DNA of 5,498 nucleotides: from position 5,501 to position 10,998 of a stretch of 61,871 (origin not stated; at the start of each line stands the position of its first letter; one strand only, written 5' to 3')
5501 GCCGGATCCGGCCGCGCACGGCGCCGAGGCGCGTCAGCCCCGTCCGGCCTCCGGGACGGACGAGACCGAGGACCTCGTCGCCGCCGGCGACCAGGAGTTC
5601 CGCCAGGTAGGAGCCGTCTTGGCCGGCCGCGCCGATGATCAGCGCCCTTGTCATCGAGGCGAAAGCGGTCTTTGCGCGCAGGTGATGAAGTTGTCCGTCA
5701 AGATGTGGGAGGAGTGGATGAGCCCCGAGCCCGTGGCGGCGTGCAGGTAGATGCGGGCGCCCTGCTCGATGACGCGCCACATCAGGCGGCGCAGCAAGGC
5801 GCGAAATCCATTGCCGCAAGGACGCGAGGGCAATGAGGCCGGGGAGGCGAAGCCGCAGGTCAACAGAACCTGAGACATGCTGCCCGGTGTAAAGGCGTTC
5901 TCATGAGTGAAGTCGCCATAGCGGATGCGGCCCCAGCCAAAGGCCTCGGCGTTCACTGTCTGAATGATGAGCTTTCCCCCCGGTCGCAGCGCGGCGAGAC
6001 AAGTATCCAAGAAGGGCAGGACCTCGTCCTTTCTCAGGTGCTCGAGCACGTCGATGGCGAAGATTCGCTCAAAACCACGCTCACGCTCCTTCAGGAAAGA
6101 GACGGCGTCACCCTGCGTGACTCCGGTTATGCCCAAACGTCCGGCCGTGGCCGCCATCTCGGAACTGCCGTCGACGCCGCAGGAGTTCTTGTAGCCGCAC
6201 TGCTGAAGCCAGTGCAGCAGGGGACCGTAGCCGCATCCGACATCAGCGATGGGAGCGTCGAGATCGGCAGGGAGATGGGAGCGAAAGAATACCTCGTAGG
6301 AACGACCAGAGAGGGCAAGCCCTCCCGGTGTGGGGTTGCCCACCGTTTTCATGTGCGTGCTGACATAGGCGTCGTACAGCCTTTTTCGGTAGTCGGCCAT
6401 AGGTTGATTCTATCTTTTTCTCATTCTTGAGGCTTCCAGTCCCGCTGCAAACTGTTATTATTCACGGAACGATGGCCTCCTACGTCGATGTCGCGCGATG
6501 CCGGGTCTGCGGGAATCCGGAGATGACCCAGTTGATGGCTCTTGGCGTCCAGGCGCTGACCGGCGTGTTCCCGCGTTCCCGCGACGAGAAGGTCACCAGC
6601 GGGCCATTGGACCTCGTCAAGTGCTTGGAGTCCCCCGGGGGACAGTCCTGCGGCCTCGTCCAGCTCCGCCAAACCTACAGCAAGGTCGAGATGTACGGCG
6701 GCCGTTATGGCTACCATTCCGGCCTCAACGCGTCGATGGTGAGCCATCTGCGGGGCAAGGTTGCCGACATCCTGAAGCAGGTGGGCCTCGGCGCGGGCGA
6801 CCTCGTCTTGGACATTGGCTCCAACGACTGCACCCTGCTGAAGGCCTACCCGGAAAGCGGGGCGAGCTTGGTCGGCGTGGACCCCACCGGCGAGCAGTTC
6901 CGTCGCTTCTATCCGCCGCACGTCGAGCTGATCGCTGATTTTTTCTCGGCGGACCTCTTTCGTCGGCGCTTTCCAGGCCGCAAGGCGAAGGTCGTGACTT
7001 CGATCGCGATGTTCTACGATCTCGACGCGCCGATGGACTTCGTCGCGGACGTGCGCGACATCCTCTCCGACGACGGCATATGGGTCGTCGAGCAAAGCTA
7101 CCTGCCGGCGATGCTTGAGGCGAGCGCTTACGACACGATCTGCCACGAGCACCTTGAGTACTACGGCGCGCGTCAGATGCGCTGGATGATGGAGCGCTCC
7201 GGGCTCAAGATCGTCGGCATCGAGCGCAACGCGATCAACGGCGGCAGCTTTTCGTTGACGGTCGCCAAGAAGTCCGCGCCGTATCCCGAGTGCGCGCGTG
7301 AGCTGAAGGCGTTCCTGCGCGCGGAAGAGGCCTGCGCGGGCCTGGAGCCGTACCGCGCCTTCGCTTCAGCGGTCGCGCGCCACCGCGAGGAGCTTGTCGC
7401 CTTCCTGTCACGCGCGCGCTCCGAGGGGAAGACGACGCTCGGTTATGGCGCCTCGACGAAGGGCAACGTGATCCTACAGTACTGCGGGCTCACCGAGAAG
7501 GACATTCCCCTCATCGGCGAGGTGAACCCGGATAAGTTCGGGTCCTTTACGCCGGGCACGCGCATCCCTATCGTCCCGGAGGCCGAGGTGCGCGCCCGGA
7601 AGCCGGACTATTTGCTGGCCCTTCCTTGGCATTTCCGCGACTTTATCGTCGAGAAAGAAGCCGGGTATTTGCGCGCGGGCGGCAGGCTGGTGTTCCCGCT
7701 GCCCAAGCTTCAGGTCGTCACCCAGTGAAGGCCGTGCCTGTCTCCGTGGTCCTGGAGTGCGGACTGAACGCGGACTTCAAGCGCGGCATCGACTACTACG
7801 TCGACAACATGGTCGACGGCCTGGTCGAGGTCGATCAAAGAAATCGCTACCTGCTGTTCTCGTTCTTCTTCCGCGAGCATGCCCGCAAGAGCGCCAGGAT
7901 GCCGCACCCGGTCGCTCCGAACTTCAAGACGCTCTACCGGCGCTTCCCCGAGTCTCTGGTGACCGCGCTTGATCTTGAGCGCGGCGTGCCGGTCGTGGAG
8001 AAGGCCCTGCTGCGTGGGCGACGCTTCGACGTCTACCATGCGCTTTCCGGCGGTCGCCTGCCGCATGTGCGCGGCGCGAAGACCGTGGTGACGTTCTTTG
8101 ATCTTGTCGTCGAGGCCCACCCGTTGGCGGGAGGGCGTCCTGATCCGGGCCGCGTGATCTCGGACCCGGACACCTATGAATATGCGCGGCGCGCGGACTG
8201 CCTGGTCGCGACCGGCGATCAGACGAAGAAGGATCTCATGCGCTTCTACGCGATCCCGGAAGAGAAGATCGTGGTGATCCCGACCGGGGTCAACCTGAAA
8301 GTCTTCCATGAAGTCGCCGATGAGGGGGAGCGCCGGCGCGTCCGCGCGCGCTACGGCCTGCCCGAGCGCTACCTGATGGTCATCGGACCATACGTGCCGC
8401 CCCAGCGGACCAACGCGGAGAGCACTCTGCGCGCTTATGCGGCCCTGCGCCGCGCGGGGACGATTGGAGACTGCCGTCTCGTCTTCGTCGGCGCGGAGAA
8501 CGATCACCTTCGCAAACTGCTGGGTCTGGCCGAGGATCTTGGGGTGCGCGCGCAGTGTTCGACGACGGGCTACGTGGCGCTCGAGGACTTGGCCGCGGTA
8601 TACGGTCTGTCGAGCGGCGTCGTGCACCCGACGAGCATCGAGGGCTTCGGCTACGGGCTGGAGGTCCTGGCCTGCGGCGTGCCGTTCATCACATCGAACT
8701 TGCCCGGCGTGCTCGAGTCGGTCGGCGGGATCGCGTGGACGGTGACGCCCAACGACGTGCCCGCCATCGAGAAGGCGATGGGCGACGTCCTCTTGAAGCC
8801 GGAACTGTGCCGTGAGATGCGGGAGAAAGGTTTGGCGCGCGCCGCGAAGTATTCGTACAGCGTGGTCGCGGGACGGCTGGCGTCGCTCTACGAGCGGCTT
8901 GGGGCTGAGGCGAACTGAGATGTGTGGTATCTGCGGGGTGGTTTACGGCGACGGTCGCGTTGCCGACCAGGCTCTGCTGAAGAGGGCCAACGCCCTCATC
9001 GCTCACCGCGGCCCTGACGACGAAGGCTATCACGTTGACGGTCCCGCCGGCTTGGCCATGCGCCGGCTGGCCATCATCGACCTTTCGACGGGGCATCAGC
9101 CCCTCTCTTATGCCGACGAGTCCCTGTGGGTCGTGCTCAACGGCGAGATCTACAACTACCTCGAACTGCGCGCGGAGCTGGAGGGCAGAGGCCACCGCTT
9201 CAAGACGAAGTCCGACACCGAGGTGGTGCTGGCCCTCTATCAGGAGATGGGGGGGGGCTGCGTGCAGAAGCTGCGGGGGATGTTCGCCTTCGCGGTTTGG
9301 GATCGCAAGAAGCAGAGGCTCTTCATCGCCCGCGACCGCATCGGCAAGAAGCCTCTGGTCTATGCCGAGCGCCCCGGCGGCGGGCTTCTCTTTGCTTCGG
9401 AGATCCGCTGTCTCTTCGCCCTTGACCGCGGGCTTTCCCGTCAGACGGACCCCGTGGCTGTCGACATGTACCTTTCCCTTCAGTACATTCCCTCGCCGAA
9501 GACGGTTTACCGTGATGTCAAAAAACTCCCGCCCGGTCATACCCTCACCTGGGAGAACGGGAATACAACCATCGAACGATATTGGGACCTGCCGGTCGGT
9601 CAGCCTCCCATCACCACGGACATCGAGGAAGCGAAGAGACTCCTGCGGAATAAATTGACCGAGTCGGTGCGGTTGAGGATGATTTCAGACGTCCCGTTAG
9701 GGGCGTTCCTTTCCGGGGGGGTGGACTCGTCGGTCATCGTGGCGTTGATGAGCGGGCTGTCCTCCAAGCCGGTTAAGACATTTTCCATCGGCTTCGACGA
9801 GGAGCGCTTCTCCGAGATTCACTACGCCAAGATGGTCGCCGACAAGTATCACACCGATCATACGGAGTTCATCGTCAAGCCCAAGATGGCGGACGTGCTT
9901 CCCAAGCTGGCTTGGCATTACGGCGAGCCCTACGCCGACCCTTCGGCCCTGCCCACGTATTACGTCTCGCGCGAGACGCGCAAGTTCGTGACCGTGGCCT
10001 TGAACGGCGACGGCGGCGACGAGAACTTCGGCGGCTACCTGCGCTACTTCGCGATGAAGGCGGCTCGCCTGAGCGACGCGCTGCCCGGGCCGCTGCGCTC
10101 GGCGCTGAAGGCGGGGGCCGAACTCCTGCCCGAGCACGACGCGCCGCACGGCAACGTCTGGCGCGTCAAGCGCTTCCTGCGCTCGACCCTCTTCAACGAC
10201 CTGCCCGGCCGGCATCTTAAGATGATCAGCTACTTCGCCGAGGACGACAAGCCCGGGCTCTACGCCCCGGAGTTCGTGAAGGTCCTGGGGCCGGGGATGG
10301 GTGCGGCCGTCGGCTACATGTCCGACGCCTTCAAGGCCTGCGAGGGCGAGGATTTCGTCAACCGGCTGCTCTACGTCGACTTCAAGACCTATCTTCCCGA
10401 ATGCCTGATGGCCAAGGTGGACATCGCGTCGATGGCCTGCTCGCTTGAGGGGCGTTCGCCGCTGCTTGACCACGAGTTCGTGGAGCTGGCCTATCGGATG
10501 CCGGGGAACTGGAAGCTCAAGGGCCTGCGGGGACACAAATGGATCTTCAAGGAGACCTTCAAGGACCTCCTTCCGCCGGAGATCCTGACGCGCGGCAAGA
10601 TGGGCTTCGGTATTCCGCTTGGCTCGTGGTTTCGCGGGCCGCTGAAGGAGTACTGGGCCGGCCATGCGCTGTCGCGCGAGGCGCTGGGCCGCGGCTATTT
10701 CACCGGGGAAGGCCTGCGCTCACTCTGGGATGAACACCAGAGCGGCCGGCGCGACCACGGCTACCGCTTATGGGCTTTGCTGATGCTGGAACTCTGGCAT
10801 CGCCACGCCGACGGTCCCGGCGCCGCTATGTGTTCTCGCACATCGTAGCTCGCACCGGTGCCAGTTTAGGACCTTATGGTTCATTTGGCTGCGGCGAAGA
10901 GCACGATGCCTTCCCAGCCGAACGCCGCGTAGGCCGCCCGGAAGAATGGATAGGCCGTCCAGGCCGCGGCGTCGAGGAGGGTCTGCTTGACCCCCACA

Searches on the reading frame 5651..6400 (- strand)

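Call 59: search_protein_families(library=pfam, proteins=[window:5651-6400:-], max_evalue=0.00001)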
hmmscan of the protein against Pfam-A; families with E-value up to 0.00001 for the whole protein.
window:5651-6400:- (249 aa): 4 families
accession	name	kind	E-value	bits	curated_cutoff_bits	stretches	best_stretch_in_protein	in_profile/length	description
PF13489.12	Methyltransf_23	-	3.3e-13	50.1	27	1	50-184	25-159/164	Methyltransferase domain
PF13649.12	Methyltransf_25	-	5.8e-11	43.4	27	1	51-142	1-97/97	Methyltransferase domain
PF08241.18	Methyltransf_11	-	6.4e-11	43.2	21.2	1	53-146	2-95/95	Methyltransferase domain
PF08242.18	Methyltransf_12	-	2.6e-10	41.3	30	1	53-144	2-98/98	Methyltransferase domain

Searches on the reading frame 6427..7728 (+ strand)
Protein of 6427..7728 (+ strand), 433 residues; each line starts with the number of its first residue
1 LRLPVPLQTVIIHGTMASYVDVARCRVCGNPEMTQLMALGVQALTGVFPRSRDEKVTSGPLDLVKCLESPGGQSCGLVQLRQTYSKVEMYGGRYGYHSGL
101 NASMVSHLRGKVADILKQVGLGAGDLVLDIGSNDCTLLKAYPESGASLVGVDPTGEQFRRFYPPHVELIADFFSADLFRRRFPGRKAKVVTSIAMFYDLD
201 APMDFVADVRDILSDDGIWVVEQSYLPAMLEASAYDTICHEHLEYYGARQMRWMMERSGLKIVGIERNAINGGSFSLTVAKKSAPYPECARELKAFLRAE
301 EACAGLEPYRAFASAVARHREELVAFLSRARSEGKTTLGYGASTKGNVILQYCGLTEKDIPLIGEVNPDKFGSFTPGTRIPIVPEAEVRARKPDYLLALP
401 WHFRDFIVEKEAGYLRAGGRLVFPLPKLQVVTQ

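Call 18: search_protein_families(library=pfam, proteins=[window:6427-7728:+], max_evalue=0.0001)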
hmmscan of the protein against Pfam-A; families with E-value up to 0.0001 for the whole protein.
window:6427-7728:+ (433 aa): 3 families
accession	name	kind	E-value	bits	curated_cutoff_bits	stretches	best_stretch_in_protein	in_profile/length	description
PF08484.17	Methyltransf_14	-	3.1e-48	164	23.5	1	270-426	2-160/160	C-methyltransferase C-terminal domain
PF08421.16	Methyltransf_13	-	5.6e-13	49.3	31.3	1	25-90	1-62/62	Putative zinc binding domain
PF13489.12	Methyltransf_23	-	1.9e-12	47.7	27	1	105-263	2-162/164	Methyltransferase domain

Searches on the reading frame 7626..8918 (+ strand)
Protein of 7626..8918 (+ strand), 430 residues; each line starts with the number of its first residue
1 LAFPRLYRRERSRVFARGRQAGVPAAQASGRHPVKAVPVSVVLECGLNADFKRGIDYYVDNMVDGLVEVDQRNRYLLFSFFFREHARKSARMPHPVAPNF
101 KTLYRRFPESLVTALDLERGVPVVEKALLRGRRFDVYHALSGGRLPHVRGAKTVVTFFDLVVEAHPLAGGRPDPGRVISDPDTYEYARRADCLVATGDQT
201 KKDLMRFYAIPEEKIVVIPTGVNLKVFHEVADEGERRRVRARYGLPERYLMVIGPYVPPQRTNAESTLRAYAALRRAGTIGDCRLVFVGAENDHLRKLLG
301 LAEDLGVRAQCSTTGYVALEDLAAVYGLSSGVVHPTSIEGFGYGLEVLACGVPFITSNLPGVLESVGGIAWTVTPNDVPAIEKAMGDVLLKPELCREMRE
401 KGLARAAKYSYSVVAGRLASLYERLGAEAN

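Call 18: search_protein_families(library=pfam, proteins=[window:7626-8918:+], max_evalue=0.0001)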
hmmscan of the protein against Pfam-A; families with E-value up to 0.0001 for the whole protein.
window:7626-8918:+ (430 aa): 3 families
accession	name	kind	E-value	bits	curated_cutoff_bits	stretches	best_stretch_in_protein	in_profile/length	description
PF00534.26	Glycos_transf_1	-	1.2e-17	64.4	26.4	1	262-402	28-169/172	Glycosyl transferases group 1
PF13692.12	Glyco_trans_1_4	-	2.9e-15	57.2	27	1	248-389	2-140/142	Glycosyl transferases group 1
PF13439.12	Glyco_transf_4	-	3.8e-11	43.8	28.5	1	54-225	3-169/170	Glycosyltransferase Family 4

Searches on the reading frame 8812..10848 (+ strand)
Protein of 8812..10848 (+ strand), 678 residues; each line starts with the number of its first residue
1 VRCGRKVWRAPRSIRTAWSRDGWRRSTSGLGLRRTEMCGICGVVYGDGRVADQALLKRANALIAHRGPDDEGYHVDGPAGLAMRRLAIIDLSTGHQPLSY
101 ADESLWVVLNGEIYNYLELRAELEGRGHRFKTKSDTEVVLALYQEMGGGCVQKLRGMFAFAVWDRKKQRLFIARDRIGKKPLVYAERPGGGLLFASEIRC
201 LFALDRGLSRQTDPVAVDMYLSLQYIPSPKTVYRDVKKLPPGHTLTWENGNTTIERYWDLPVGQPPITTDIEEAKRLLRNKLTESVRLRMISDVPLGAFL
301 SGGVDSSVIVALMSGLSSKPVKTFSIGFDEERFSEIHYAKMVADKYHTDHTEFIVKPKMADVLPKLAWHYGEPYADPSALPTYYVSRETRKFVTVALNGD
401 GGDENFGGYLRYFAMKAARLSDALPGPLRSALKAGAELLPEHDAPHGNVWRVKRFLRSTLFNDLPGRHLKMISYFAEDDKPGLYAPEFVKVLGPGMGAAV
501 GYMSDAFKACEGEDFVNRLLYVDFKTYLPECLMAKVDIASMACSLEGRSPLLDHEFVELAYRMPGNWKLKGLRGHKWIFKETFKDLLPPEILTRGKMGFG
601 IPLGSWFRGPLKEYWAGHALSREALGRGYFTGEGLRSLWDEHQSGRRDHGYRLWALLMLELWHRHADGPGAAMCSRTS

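Call 18: search_protein_families(library=pfam, proteins=[window:8812-10848:+], max_evalue=0.0001)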
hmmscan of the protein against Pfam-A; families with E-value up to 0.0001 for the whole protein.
window:8812-10848:+ (678 aa): 3 families
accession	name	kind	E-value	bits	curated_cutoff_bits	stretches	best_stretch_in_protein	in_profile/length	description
PF00733.27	Asn_synthase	-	8.2e-100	335.3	21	1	278-664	2-354/354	Asparagine synthase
PF13537.11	GATase_7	-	2.9e-48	163.4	25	1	84-202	2-122/123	Glutamine amidotransferase domain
PF13522.11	GATase_6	-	4.9e-45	153.2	27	1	68-197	1-130/130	Glutamine amidotransferase domain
